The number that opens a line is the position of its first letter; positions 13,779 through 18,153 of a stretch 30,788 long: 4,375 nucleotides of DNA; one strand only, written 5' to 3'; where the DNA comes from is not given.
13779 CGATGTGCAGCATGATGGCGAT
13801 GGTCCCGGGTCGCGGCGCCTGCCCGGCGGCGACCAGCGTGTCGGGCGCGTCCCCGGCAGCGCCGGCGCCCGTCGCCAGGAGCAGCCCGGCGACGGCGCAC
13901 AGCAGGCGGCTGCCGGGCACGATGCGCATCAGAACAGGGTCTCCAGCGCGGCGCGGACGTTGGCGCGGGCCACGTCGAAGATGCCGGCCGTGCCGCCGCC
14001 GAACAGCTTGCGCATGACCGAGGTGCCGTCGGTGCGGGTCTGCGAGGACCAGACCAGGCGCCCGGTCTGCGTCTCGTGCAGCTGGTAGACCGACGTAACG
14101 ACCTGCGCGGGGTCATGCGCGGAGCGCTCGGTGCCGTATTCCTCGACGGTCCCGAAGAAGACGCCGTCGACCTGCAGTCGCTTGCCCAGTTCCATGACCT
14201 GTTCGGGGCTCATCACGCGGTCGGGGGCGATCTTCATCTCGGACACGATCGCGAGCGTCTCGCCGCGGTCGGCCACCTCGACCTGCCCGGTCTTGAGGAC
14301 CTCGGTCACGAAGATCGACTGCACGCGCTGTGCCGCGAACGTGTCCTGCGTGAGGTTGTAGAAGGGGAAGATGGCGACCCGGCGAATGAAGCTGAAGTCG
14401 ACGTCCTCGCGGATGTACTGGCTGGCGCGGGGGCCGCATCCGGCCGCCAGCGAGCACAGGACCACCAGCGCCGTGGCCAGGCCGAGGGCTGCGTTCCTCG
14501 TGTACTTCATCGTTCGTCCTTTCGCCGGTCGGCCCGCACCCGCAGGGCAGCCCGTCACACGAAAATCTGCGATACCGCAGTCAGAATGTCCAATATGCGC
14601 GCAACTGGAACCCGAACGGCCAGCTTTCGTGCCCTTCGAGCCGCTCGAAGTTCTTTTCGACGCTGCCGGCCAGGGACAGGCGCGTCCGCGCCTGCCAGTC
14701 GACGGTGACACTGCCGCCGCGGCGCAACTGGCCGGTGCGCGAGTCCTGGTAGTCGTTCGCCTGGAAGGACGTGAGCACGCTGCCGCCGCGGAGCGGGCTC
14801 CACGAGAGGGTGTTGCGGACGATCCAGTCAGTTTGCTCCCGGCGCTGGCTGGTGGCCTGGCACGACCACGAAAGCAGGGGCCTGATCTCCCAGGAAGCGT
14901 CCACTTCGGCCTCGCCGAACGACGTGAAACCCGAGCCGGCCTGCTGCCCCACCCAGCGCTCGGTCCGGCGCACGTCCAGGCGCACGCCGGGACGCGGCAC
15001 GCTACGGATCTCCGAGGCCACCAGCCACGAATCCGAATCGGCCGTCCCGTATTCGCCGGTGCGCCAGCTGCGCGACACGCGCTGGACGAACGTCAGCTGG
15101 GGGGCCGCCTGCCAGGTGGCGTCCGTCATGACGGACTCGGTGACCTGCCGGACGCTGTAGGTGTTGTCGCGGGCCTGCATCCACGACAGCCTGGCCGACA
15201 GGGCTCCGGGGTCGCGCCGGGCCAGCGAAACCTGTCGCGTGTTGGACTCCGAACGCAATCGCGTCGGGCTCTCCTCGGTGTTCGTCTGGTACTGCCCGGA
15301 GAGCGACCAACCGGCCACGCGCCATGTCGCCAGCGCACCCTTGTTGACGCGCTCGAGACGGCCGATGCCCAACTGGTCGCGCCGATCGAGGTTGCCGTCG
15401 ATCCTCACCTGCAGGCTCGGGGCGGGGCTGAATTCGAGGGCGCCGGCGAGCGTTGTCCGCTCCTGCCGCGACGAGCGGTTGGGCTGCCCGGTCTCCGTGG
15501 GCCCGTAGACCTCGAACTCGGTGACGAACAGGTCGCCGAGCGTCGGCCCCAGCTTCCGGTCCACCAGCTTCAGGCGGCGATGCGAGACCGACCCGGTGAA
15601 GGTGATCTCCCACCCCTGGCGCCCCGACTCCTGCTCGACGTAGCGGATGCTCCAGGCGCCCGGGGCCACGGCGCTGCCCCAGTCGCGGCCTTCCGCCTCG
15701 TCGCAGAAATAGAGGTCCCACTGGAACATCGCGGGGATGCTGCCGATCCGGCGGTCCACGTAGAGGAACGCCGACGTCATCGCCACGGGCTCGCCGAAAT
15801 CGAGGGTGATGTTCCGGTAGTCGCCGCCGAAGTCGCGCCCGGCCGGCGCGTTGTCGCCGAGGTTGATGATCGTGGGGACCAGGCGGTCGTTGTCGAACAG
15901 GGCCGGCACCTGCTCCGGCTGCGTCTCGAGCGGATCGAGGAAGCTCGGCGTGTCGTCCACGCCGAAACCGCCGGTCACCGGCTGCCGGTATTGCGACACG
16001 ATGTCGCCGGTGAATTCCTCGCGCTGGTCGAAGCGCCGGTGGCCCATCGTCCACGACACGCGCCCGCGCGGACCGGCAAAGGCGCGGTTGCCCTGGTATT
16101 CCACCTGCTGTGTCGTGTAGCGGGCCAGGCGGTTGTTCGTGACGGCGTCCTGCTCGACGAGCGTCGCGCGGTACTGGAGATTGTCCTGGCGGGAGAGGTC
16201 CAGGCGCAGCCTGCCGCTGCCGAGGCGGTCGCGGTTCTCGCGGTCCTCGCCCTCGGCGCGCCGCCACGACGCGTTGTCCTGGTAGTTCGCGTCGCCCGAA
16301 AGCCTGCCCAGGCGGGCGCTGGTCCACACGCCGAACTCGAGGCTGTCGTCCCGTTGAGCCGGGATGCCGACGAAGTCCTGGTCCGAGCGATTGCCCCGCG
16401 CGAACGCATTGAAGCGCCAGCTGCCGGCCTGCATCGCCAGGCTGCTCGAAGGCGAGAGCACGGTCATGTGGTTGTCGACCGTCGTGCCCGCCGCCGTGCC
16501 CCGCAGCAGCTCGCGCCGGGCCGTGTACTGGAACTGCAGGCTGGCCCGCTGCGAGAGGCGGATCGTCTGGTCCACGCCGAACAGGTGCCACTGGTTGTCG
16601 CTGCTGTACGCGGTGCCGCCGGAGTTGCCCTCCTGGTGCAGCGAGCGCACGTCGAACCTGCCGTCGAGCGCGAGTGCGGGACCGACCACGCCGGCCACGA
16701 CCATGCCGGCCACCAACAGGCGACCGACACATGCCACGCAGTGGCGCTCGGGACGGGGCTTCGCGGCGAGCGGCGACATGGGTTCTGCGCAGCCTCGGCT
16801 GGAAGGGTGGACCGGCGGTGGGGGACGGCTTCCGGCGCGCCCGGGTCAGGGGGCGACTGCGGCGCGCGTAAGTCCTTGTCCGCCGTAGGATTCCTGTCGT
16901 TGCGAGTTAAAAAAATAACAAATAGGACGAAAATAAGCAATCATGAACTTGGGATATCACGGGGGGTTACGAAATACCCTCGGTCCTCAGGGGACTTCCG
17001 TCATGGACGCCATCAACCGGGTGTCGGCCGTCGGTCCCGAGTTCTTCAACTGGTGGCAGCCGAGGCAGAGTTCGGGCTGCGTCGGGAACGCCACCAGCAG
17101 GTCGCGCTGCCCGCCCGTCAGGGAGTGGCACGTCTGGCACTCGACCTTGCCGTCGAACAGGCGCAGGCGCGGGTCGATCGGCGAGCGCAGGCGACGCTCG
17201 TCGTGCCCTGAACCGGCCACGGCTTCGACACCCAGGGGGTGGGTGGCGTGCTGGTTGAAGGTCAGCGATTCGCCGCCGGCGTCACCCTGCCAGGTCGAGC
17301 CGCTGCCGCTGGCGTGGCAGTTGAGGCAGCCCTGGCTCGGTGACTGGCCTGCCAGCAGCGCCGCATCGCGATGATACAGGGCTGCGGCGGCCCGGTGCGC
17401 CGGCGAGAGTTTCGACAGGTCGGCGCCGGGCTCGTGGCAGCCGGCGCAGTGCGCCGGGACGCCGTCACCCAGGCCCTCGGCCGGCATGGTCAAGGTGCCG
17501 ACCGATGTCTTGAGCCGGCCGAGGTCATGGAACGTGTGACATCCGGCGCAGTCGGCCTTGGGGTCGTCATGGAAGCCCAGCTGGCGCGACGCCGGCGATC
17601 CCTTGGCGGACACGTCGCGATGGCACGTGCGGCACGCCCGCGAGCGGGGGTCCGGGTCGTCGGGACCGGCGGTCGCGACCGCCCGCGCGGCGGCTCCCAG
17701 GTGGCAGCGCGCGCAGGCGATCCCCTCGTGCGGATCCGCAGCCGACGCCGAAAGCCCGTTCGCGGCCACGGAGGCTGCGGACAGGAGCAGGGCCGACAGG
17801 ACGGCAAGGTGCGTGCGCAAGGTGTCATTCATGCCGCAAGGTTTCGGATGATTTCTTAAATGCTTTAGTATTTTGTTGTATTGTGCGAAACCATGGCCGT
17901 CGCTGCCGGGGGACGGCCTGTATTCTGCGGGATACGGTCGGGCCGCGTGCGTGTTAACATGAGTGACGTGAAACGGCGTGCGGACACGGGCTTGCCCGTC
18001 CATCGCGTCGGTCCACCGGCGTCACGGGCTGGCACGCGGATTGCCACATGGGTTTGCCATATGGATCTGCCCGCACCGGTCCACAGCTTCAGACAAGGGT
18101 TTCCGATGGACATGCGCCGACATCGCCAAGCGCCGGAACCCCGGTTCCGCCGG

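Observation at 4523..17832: Complete candidate cytochrome-nanowire locus: OmcS-like subunits plus assembly and export genes, apparently outside Geobacter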

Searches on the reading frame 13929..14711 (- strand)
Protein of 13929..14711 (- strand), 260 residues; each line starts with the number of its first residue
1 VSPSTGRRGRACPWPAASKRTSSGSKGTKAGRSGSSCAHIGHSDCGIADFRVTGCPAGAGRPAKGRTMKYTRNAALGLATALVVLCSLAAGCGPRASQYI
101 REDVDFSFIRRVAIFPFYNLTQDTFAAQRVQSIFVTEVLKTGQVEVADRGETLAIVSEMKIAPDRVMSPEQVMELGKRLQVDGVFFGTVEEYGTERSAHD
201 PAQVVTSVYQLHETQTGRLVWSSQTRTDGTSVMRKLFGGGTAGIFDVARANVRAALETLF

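Call 5: search_protein_families(library=pfam, proteins=[window:13929-14711:-], max_evalue=0.01)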
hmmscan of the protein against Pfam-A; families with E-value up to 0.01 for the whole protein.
window:13929-14711:- (260 aa): 2 families
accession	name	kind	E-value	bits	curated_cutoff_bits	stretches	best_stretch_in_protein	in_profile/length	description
PF13036.11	LpoB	-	0.0001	22.7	22.3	1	112-225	32-145/147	Peptidoglycan-synthase activator LpoB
PF05643.16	GNA1162-like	-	0.0017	18.4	25.9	1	176-232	77-133/185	Putative lipoprotein GNA1162-like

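Call 6: search_protein_families(library=ncbifam, proteins=[window:13929-14711:-], max_evalue=0.01)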
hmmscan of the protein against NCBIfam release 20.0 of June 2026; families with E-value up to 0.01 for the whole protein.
window:13929-14711:- (260 aa): 0 families

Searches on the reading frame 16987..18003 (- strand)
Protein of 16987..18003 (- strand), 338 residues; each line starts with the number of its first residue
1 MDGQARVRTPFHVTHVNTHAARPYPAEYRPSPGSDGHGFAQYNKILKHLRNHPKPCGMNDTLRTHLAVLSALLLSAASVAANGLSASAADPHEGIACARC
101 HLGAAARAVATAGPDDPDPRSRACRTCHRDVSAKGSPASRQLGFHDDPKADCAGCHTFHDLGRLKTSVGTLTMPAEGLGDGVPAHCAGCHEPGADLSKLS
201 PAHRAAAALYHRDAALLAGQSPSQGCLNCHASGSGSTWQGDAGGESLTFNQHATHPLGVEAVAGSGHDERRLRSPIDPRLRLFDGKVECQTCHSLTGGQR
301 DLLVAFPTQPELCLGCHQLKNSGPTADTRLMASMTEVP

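Call 5: search_protein_families(library=pfam, proteins=[window:16987-18003:-], max_evalue=0.01)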
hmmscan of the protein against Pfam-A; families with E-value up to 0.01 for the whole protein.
window:16987-18003:- (338 aa): 5 families
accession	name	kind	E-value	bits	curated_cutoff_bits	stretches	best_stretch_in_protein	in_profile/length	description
PF09699.15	Paired_CXXCH_1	-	1.9e-10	40.7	20.6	1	288-318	8-37/41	Doubled CXXCH motif (Paired_CXXCH_1)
PF14522.11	Cytochrome_C7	-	1e-09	38.5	24.8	1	93-157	12-67/67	Cytochrome c7 and related cytochrome c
PF02085.21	Cytochrom_CIII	-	1.2e-09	38.9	22.9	1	91-158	27-84/101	Class III cytochrome C family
PF14537.11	Cytochrom_c3_2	-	3e-08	34.5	25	1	92-190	4-78/79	Cytochrome c3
PF22113.1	Mtrc-MtrF_II-IV_dom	-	5.9e-05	23.1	30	1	146-234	78-167/176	Outer membrane cytochrome MtrC/MtrF-like, domains II/IV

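Call 6: search_protein_families(library=ncbifam, proteins=[window:16987-18003:-], max_evalue=0.01)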
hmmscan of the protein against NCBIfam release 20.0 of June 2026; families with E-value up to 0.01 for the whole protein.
window:16987-18003:- (338 aa): 6 families
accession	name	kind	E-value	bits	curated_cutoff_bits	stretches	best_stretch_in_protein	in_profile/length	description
TIGR03508.1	decahem_SO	subfamily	2.8e-09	36.8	192.2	1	151-324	4-180/258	DmsE family decaheme c-type cytochrome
TIGR01905.1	paired_CXXCH_1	subfamily_domain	5.7e-05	23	25.2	1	288-318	8-37/41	doubled CXXCH domain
NF008659.0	PRK11659.1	equivalog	6.5e-05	22.7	184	1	184-327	47-177/188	cytochrome c nitrite reductase pentaheme subunit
NF040967.1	cytc_ExtN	equivalog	0.0037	16.2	200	0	68-132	9-73/415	selenite/tellurite reduction operon c-type cytochrome ExtN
NF040968.1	FeS_ExtO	equivalog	0.0044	15.9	200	0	68-132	9-73/416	selenite/tellurite reduction operon b-type cytochrome iron-sulfur cluster-binding subunit ExtO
TIGR03153.1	cytochr_NrfH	equivalog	0.0056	16.7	134.2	0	96-132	104-137/138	cytochrome c nitrite reductase small subunit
